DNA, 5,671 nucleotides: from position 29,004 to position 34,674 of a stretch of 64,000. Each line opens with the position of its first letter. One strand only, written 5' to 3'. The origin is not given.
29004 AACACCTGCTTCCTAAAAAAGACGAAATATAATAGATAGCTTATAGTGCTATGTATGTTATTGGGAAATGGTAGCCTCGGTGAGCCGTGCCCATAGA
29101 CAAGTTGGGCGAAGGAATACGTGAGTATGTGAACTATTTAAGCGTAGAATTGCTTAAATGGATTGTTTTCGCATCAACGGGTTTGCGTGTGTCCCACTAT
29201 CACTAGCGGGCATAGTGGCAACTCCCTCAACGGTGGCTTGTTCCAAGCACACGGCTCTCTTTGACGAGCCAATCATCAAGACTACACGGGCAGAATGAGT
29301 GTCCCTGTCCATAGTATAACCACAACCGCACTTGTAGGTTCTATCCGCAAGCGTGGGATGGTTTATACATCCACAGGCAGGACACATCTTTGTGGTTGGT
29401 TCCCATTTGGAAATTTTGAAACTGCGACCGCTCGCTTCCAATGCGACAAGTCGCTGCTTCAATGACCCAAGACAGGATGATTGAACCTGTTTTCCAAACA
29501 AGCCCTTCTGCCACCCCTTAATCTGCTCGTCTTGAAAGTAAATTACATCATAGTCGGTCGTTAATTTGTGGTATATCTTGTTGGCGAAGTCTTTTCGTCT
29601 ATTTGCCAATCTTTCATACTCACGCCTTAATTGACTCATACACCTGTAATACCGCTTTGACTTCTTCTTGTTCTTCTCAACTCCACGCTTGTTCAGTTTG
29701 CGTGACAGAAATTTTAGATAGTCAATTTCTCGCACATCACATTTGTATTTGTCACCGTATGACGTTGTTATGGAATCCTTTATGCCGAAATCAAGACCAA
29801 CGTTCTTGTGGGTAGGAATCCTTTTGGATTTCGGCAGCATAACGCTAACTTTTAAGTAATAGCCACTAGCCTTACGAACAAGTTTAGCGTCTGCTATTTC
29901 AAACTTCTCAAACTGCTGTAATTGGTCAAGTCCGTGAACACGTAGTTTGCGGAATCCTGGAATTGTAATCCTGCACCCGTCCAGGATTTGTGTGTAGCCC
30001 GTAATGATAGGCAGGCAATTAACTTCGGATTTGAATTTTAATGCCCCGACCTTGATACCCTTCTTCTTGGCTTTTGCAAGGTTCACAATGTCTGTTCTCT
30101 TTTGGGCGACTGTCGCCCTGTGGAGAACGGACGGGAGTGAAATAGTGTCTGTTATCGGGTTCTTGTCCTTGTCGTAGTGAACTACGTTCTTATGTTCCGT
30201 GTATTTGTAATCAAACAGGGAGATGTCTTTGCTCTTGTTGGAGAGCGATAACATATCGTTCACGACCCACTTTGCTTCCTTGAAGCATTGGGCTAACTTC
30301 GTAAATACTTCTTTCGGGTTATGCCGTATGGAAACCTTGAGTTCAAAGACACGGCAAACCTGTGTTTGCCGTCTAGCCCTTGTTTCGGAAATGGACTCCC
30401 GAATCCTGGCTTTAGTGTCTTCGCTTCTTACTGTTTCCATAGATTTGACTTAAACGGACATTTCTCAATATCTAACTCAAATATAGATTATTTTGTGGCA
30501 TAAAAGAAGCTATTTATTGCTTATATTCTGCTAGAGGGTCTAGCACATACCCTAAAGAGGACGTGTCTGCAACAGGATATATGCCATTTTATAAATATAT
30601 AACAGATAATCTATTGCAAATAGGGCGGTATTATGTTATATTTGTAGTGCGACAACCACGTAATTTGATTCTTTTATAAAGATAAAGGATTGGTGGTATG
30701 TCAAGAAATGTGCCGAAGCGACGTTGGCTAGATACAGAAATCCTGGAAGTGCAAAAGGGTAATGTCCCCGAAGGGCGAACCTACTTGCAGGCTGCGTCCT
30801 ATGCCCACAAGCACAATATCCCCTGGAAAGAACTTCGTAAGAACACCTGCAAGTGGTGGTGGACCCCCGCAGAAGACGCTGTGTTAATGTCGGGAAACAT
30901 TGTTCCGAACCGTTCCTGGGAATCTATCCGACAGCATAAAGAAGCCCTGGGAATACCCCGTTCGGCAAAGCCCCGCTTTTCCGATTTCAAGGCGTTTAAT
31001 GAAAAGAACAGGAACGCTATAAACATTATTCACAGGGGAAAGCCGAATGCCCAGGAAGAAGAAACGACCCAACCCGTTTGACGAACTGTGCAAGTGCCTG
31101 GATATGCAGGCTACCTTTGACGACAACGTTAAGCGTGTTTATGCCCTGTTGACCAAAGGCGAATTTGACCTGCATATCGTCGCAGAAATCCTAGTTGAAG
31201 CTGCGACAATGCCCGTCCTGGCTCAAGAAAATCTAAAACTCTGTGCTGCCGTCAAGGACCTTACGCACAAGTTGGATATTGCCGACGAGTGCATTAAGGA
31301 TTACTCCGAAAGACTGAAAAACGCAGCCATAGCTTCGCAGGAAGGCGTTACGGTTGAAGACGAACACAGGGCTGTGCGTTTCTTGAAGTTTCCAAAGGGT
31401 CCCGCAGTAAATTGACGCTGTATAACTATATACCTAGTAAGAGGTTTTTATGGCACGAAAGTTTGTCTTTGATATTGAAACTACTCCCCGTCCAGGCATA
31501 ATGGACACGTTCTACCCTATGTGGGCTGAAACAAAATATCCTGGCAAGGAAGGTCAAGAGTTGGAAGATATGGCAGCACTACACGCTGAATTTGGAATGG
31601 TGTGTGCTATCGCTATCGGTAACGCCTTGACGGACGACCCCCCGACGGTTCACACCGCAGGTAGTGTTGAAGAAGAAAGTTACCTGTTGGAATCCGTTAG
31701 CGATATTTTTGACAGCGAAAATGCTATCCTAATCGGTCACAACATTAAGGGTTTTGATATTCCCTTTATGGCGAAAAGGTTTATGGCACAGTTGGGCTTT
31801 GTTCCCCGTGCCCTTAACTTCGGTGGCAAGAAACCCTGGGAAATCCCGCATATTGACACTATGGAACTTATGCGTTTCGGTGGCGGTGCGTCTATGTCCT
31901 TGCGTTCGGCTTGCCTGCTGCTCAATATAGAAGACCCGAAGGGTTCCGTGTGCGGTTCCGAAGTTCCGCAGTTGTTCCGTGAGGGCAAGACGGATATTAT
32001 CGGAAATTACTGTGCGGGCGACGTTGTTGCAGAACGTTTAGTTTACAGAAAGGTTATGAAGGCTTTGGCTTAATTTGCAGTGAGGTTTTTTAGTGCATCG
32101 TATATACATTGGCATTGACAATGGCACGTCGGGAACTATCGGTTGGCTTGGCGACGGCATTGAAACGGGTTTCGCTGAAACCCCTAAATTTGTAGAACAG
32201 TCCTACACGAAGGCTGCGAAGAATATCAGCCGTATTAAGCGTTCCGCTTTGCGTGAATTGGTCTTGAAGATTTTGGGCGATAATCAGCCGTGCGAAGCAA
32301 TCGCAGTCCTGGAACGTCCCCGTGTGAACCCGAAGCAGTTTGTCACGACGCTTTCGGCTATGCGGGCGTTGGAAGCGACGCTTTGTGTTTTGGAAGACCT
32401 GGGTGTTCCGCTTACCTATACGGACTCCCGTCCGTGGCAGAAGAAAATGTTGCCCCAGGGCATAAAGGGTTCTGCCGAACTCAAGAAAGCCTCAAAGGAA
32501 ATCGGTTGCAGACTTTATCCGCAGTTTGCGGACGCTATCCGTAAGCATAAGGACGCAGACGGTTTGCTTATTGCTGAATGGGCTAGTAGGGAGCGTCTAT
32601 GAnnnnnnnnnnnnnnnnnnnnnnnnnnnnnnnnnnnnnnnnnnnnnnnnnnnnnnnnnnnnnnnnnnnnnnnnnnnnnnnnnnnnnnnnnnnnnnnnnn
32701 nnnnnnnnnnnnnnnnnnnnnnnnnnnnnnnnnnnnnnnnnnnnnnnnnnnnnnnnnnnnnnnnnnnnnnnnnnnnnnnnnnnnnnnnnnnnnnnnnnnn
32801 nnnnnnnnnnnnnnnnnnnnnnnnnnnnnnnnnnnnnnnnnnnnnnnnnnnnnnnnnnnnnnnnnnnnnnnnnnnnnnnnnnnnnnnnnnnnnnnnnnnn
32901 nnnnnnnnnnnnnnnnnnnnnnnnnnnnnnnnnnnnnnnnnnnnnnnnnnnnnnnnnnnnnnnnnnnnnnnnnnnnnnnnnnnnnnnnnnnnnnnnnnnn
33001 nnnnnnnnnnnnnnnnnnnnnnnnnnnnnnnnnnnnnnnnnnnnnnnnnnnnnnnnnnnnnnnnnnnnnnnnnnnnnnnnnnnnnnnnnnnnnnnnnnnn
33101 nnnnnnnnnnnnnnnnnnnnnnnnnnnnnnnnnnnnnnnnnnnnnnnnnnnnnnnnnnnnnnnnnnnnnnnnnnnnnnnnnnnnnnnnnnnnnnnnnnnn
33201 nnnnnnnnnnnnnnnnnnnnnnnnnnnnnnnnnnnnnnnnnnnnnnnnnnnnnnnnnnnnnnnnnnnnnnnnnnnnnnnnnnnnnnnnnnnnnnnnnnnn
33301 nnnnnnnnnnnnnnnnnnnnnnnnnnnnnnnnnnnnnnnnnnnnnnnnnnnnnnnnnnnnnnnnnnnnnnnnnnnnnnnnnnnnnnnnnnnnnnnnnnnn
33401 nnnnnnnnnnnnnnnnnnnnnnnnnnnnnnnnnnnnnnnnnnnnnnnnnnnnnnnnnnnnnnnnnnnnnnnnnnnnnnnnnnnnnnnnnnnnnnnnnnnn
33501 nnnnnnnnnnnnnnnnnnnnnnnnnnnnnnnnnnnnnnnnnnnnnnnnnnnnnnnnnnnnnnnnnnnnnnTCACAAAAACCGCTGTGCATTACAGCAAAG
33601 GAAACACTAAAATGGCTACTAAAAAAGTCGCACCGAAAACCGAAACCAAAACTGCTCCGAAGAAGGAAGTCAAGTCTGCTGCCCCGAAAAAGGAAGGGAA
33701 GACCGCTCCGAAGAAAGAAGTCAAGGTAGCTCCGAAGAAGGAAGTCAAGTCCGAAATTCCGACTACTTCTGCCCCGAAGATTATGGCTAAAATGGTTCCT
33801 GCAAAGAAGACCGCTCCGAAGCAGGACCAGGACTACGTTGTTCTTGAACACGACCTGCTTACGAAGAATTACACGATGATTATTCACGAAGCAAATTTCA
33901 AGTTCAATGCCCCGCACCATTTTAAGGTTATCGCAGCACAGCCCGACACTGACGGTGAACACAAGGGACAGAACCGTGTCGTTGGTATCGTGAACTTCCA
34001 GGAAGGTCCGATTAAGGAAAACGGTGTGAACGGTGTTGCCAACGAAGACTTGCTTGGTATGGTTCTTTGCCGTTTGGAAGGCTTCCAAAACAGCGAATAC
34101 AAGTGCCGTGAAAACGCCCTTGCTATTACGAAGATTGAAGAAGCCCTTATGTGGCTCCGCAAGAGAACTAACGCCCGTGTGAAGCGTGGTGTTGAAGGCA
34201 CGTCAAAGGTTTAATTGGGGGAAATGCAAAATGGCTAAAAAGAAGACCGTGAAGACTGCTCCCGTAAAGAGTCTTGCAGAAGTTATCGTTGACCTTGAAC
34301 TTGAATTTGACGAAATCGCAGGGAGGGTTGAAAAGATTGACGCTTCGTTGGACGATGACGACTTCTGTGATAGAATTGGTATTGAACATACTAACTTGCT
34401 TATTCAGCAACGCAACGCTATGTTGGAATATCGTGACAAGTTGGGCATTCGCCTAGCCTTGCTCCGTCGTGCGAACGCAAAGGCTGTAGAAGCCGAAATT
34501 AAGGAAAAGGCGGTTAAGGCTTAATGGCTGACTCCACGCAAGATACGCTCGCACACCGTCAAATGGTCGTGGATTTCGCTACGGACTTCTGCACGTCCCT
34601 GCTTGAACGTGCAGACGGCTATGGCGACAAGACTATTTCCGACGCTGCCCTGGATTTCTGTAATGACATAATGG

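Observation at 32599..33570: Degenerate, nuclease-less terminase paralog beside Tad1: candidate decoy for terminase-sensing immunity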

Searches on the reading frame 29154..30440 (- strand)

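Call 4: search_protein_families(library=pfam, proteins=[window:29154-30440:-], max_evalue=0.01)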
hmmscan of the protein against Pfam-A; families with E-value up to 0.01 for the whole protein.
window:29154-30440:- (428 aa): 2 families
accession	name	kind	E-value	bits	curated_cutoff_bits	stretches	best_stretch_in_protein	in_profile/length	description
PF01385.25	OrfB_IS605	-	2.3e-10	41.2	30.5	1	205-298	10-104/120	Probable transposase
PF07282.18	Cas12f1-like_TNB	-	5e-09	36.6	26.3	1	336-386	15-59/60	Cas12f1-like, TNB domain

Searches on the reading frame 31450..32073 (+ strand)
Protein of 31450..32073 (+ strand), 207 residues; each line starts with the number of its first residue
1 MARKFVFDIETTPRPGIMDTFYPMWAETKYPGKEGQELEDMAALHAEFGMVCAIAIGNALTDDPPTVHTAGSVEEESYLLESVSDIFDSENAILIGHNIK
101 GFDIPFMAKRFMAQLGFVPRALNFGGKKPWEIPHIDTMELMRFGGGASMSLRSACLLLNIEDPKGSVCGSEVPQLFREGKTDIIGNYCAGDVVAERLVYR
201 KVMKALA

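Call 4: search_protein_families(library=pfam, proteins=[window:31450-32073:+], max_evalue=0.01)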
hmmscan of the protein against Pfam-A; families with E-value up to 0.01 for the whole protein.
window:31450-32073:+ (207 aa): 3 families
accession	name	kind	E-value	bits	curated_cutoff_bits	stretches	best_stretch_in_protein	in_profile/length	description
PF10108.15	DNA_pol_B_exo2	-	7.8e-15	55.6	24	1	47-203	7-174/213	Predicted 3'-5' exonuclease related to the exonuclease domain of PolB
PF13482.12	RNase_H_2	-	3.2e-05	24.4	22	1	69-200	37-162/165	RNase_H superfamily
PF03104.25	DNA_pol_B_exo1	-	6.8e-05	22.8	23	1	72-112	139-180/242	DNA polymerase family B, exonuclease domain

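Call 6: search_protein_families(library=phrogs, proteins=[window:31450-32073:+], max_evalue=0.01)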
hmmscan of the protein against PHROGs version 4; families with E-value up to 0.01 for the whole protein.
window:31450-32073:+ (207 aa): 5 families
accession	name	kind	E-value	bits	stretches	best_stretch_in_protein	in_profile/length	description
phrog_25228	-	DNA, RNA and nucleotide metabolism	1.4e-24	87.8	1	39-194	60-218/326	3'-5' exonuclease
phrog_403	-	DNA, RNA and nucleotide metabolism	1.4e-13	51.5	1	56-204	114-248/321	DNA polymerase exonuclease subunit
phrog_17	-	DNA, RNA and nucleotide metabolism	2.3e-08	33.5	1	1-204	669-826/1445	DNA polymerase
phrog_192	-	DNA, RNA and nucleotide metabolism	3.7e-07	30.8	1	81-162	179-248/397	DNA polymerase exonuclease subunit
phrog_262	-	DNA, RNA and nucleotide metabolism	5.2e-05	22.5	1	5-115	119-222/856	DNA polymerase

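Call 86: search_protein_families(library=padloc, proteins=[window:31450-32073:+], max_evalue=0.01)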
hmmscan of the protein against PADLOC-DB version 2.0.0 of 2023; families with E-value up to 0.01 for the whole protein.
window:31450-32073:+ (207 aa): 1 family
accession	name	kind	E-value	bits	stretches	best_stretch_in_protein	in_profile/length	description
PDLC01247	DEDDh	-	9.1e-05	21.1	1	79-160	59-121/139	"CAS-I,CAS-II,CAS-III,CAS-IV,CAS-V,CAS-VI; associated"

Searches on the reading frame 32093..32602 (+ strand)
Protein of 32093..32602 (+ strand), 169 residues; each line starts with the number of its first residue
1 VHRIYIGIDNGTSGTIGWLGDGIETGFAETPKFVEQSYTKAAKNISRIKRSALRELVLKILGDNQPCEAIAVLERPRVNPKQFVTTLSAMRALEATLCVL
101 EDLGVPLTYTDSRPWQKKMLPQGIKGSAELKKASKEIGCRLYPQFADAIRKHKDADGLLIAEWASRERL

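Call 4: search_protein_families(library=pfam, proteins=[window:32093-32602:+], max_evalue=0.01)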
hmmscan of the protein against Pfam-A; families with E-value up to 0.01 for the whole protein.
window:32093-32602:+ (169 aa): 0 families

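Call 6: search_protein_families(library=phrogs, proteins=[window:32093-32602:+], max_evalue=0.01)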
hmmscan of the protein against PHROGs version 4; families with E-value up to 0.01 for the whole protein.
window:32093-32602:+ (169 aa): 1 family
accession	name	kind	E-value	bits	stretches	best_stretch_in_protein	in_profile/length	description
phrog_1770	-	DNA, RNA and nucleotide metabolism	4.8e-11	43.9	1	2-167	3-150/158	Holliday junction resolvase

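Call 86: search_protein_families(library=padloc, proteins=[window:32093-32602:+], max_evalue=0.01)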
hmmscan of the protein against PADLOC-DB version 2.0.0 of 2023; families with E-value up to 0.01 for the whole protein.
window:32093-32602:+ (169 aa): 0 families

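Call 87: search_protein_families(library=ncbifam, proteins=[window:32093-32602:+], max_evalue=0.01)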
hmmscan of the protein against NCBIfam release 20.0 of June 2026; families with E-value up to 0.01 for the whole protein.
window:32093-32602:+ (169 aa): 0 families

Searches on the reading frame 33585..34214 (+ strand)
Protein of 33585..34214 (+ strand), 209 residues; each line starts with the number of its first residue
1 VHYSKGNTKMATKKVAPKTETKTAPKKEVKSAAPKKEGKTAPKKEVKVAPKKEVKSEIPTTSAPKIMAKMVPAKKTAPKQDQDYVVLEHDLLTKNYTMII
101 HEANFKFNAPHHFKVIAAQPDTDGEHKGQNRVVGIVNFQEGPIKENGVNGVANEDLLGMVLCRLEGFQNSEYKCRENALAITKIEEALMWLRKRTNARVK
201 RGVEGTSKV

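Call 4: search_protein_families(library=pfam, proteins=[window:33585-34214:+], max_evalue=0.01)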
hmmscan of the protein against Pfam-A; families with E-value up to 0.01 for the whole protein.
window:33585-34214:+ (209 aa): 1 family
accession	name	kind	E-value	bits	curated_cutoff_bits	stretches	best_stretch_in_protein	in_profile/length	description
PF24729.2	Acb2_Tad1_hairpin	-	5.6e-06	26.9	27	1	170-191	31-52/58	Acb2/Tad1, hairpin domain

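Call 6: search_protein_families(library=phrogs, proteins=[window:33585-34214:+], max_evalue=0.01)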
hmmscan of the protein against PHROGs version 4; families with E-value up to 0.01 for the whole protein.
window:33585-34214:+ (209 aa): 4 families
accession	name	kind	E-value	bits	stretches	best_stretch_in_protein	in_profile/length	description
phrog_2428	-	unknown function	2.8e-43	148.1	1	78-208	4-130/131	-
phrog_23843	-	unknown function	1.2e-13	52.3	1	126-208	116-198/200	-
phrog_22140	-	unknown function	4.6e-09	37.1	1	126-206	146-226/230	-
phrog_15810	-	unknown function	0.0071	17.5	0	174-193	33-52/55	-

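Call 46: search_solved_structures(query=window:33585-34214:+, max_evalue=1, show_alignments=2)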
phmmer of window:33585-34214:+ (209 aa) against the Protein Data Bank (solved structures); distinct sequences matched with E-value up to 1: 8.
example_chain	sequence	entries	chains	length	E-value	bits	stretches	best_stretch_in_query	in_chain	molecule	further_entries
8kbb_A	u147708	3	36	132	3.2e-35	124.9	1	85-209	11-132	Thoeris anti-defense 1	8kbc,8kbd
8kbh_I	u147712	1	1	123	2.2e-14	57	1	125-207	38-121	Thoeris anti-defense 1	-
8kbh_D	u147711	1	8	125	2.2e-14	56.9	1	125-207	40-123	Thoeris anti-defense 1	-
8kbg_D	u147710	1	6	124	2.2e-14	56.9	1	125-207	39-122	Thoeris anti-defense 1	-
7uav_A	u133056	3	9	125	2.3e-14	56.9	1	125-207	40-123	ABC transporter ATPase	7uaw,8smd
8kbe_A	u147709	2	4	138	2.6e-14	56.7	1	125-207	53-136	Thoeris anti-defense 1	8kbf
8y6v_I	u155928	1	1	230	8.4e-08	35.5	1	126-206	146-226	gp184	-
7pkt_D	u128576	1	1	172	0.75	12.8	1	60-122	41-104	mL40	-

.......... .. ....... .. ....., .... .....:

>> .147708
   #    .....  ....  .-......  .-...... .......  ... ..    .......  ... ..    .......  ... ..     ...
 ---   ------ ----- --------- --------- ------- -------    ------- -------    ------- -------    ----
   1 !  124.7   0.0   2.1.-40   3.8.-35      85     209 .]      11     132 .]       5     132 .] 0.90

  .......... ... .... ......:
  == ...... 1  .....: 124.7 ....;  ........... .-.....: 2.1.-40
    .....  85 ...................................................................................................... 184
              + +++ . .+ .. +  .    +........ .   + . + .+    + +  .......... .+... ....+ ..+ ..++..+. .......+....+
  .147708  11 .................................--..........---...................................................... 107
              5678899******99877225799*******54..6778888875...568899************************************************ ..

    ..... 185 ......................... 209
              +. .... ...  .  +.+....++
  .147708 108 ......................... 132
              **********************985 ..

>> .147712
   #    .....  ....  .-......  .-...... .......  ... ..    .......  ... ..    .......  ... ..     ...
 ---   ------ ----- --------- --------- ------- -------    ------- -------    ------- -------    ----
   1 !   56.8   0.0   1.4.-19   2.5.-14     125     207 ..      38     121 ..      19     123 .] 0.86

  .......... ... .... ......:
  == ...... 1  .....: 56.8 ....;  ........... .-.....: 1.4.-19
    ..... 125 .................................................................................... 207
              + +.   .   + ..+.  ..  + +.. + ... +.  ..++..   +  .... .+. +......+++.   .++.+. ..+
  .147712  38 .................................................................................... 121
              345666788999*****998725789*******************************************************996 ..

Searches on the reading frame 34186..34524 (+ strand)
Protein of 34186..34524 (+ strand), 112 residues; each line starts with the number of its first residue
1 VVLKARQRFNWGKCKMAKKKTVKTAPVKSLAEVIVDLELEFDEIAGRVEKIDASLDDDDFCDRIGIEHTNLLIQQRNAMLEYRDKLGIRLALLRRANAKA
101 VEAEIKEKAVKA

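Call 6: search_protein_families(library=phrogs, proteins=[window:34186-34524:+], max_evalue=0.01)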
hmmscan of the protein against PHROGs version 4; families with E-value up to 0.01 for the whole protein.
window:34186-34524:+ (112 aa): 6 families
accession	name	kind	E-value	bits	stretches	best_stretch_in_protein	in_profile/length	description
phrog_774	-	unknown function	2.8e-07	31.8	1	17-98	50-130/134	-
phrog_3934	-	unknown function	0.00018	21.9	1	37-99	115-176/336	-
phrog_31816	-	unknown function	0.00077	20.7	1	32-90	49-106/113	-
phrog_32732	-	unknown function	0.0025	18.5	1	37-91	102-157/159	-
phrog_1088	-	unknown function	0.0029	18.8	1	28-85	13-69/79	-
phrog_37897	-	unknown function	0.006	17.8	1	38-105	45-114/166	-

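Call 48: search_protein_families(library=pfam, proteins=[window:34186-34524:+], max_evalue=0.01)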
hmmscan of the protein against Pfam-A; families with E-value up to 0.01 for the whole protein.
window:34186-34524:+ (112 aa): 1 family
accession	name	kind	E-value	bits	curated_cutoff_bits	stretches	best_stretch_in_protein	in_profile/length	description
PF21825.2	crAss001_48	-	6.9e-08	32.7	24.8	1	35-91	5-60/61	crAss001_48 related protein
